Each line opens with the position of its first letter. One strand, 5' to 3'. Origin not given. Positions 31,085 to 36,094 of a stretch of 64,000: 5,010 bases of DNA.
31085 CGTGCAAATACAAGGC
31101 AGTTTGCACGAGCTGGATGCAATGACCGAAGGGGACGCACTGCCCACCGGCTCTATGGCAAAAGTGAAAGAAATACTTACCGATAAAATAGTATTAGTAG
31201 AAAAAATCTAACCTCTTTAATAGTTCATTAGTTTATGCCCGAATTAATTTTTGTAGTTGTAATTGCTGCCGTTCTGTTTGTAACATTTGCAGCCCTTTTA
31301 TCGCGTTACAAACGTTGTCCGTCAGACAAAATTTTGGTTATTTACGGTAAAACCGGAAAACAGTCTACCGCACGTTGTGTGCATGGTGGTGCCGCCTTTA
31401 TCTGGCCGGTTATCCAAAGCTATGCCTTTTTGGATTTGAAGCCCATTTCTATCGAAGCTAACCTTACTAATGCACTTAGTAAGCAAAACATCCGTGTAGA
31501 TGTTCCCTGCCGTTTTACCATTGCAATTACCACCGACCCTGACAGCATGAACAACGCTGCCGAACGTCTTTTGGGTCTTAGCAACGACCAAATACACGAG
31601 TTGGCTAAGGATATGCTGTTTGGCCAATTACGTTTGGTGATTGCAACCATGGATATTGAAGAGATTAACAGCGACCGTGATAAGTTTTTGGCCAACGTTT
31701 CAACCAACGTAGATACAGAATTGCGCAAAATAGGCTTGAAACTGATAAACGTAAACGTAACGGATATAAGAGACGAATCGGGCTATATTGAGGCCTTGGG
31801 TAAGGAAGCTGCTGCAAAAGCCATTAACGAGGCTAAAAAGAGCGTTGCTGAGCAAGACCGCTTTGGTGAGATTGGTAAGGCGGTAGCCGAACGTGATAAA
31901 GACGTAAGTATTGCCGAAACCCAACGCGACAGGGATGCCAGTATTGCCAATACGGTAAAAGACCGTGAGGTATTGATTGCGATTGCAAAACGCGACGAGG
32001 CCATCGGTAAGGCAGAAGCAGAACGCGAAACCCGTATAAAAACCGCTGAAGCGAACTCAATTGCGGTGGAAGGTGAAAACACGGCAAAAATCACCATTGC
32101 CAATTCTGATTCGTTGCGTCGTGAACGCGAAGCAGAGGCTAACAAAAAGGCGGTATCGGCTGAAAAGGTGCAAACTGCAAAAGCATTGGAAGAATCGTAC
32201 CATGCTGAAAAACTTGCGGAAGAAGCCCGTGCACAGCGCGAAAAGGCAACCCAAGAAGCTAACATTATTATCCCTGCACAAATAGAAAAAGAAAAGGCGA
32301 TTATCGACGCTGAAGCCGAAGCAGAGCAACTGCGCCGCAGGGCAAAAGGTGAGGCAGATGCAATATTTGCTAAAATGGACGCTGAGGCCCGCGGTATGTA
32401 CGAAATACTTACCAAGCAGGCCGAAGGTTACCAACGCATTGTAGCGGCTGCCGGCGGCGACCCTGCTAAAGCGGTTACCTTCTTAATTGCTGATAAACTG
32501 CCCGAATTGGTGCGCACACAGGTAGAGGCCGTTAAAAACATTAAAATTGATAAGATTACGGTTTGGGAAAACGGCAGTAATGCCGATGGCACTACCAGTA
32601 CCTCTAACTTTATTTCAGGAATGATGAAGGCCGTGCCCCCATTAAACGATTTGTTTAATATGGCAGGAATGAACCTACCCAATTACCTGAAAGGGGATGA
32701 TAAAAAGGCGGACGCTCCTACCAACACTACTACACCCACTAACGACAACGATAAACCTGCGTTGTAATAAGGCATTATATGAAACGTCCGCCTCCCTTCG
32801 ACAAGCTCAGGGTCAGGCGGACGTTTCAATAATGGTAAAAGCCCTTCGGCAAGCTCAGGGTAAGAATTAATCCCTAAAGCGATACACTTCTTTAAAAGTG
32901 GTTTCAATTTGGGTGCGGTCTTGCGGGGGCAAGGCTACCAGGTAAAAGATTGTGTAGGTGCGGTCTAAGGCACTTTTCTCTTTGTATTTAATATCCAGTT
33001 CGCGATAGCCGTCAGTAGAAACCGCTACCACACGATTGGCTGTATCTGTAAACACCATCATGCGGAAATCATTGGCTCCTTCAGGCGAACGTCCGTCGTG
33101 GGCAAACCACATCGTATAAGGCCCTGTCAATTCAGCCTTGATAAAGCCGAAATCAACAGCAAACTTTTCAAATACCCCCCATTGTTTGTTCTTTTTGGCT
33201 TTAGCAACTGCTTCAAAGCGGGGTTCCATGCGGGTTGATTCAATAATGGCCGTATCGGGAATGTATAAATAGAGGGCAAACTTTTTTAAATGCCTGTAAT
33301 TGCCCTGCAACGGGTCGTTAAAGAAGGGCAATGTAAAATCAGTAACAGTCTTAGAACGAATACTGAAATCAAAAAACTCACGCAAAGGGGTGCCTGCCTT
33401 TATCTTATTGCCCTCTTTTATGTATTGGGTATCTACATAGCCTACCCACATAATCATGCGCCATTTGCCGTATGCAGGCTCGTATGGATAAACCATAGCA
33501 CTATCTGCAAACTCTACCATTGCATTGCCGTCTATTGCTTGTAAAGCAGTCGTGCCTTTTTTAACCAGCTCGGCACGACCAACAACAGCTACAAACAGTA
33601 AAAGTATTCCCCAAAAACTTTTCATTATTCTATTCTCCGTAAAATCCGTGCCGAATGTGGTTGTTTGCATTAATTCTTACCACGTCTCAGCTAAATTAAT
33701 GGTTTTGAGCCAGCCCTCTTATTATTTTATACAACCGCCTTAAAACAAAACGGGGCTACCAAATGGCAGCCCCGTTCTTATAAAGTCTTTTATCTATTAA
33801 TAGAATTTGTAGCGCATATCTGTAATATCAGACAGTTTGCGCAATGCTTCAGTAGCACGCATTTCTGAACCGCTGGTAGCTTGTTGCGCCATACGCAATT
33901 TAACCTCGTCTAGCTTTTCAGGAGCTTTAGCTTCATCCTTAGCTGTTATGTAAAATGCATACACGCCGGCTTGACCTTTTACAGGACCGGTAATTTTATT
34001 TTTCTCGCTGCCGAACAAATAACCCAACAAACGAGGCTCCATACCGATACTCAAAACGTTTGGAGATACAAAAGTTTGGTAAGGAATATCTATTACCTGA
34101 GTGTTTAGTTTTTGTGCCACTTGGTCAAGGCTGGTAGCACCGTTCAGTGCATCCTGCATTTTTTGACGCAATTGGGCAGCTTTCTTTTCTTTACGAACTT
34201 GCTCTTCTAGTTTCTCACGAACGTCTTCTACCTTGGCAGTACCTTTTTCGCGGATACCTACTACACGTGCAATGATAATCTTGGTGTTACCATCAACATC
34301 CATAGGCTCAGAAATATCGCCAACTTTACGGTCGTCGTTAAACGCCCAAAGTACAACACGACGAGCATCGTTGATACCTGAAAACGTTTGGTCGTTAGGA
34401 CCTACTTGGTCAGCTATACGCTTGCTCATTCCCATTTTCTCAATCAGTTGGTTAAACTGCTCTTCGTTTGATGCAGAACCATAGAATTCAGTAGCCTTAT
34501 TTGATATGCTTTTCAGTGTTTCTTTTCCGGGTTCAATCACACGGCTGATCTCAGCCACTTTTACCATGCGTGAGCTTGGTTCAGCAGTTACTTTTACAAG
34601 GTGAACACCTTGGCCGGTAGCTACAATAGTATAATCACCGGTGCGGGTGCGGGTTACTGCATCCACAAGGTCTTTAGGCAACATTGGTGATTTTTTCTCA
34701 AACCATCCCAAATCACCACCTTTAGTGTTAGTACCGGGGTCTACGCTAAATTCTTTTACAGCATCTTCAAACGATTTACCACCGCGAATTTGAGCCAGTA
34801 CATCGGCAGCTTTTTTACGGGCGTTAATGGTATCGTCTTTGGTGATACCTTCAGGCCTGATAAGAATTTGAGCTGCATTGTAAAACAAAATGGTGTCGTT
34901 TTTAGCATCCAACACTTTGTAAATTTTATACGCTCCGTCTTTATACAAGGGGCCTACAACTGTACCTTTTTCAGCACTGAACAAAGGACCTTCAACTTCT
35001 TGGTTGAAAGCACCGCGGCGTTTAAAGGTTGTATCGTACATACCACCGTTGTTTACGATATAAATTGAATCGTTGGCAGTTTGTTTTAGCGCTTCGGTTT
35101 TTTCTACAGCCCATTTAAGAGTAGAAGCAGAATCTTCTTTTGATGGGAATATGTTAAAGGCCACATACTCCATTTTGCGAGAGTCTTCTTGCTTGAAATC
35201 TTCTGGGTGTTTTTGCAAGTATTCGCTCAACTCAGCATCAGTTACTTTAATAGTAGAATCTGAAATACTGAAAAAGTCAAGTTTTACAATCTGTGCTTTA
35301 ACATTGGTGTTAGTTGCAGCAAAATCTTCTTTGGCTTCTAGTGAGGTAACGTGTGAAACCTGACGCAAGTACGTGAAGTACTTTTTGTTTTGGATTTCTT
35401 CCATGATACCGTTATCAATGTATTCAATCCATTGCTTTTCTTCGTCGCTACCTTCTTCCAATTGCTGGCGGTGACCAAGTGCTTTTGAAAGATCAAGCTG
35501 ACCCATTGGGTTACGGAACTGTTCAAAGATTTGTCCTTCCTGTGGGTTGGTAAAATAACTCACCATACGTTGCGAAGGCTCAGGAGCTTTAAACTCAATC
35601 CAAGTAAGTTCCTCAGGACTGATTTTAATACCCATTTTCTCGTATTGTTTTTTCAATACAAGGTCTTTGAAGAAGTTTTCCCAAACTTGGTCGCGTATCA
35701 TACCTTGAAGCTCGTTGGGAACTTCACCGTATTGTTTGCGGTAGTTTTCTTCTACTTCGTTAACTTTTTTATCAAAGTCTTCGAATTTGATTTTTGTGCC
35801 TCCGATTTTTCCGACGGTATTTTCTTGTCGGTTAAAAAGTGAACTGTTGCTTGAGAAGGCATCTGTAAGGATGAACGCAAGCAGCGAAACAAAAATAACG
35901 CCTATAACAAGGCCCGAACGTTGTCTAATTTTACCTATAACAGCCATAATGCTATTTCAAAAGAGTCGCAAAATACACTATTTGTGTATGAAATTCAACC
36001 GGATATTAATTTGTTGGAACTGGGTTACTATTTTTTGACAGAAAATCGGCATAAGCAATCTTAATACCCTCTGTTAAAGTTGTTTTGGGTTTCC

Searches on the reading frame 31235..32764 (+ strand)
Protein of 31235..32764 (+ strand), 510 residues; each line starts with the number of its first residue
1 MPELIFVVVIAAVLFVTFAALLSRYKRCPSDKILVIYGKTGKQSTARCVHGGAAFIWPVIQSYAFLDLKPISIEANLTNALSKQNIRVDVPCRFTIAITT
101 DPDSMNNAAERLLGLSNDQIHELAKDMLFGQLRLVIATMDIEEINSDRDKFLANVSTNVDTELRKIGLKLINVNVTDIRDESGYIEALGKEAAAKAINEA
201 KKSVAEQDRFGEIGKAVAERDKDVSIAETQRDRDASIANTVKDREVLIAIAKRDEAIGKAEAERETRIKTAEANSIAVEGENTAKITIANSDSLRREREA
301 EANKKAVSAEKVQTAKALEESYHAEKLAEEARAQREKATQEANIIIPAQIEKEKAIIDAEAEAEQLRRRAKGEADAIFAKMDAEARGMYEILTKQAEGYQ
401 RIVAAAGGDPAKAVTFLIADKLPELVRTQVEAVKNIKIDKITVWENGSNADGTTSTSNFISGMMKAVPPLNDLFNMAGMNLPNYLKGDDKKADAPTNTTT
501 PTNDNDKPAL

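Call 64: search_protein_families(library=pfam, proteins=[window:31235-32764:+], max_evalue=0.00001)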
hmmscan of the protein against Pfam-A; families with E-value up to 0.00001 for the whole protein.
window:31235-32764:+ (510 aa): 1 family
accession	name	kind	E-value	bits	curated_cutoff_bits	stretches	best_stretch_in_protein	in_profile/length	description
PF01145.31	Band_7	-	1.8e-29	103.5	23.6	1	29-208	4-175/176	SPFH domain / Band 7 family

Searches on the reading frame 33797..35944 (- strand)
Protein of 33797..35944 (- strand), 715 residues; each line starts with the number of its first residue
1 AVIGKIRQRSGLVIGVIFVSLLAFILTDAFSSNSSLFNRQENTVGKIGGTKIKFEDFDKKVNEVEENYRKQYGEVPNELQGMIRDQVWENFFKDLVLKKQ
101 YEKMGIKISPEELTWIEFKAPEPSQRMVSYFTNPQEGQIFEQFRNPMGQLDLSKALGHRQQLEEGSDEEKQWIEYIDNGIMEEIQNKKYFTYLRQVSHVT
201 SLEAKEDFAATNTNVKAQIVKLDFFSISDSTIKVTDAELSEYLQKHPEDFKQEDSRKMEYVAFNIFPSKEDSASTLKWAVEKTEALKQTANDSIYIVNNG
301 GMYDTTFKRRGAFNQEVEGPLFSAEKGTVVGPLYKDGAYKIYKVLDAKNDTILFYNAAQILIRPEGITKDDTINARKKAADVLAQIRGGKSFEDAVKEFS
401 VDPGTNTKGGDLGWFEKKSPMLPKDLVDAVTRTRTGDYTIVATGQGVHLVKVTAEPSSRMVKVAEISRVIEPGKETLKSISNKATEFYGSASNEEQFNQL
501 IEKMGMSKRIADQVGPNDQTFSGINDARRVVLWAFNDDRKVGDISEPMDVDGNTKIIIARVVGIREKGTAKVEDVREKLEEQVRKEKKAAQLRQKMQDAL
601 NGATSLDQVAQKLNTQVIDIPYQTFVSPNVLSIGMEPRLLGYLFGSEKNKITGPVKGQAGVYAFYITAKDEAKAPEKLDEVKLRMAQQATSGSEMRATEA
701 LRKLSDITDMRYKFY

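Call 64: search_protein_families(library=pfam, proteins=[window:33797-35944:-], max_evalue=0.00001)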
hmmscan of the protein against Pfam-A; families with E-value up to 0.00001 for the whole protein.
window:33797-35944:- (715 aa): 5 families
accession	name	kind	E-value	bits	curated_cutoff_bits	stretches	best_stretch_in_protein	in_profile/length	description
PF13623.11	SurA_N_2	-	9.6e-31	107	28.5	1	4-139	2-136/145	SurA-like N-terminal domain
PF13145.12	Rotamase_2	-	1.8e-22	80.9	27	1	234-351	1-112/121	PPIC-type PPIASE domain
PF13616.12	Rotamase_3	-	1.5e-20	74.3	22.5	1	339-454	1-114/116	PPIC-type PPIASE domain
PF00639.27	Rotamase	-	4.2e-20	72.9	21.7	1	360-453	2-96/97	PPIC-type PPIASE domain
PF13624.11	SurA_N_3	-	1.6e-12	48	27.2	1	5-113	4-113/162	SurA-like N-terminal domain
